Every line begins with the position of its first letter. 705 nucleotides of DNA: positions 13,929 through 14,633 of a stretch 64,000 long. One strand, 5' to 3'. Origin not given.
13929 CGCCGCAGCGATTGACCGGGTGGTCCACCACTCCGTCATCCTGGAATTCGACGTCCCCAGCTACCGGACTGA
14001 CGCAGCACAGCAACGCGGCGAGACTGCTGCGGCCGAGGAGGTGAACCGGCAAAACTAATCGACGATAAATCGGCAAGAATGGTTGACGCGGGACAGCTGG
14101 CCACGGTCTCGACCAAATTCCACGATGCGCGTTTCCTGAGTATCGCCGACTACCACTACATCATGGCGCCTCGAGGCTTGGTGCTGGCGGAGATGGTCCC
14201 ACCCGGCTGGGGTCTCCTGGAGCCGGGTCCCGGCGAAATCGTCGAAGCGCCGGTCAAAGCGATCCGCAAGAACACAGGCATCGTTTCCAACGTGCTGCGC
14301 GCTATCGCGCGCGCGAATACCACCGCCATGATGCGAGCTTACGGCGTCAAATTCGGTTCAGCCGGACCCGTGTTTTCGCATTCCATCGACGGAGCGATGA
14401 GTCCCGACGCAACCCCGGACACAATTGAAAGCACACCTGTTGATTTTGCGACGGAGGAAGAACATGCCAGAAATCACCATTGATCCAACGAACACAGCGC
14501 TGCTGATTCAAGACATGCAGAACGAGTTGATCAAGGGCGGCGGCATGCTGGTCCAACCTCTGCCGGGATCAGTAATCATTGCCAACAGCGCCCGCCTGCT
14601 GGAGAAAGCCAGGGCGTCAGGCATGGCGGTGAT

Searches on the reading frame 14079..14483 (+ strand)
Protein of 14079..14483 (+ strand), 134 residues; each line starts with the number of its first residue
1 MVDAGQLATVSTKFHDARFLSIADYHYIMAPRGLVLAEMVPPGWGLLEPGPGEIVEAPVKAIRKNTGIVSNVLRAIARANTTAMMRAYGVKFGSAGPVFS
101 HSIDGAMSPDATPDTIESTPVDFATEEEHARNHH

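Call 3: search_protein_families(library=pfam, proteins=[window:14079-14483:+], max_evalue=0.1)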
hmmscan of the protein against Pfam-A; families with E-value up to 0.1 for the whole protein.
window:14079-14483:+ (134 aa): 1 family
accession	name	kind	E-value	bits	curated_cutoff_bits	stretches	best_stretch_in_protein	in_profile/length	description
PF06451.17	Moricin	-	0.024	14.8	27.6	1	57-82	26-51/62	Moricin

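Call 4: search_protein_families(library=padloc, proteins=[window:14079-14483:+], max_evalue=1)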
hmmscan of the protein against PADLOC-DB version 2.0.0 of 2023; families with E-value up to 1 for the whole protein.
window:14079-14483:+ (134 aa): 0 families

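Call 5: search_protein_families(library=ncbifam, proteins=[window:14079-14483:+], max_evalue=1)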
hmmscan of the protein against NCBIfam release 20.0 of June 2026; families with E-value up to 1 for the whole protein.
window:14079-14483:+ (134 aa): 0 families
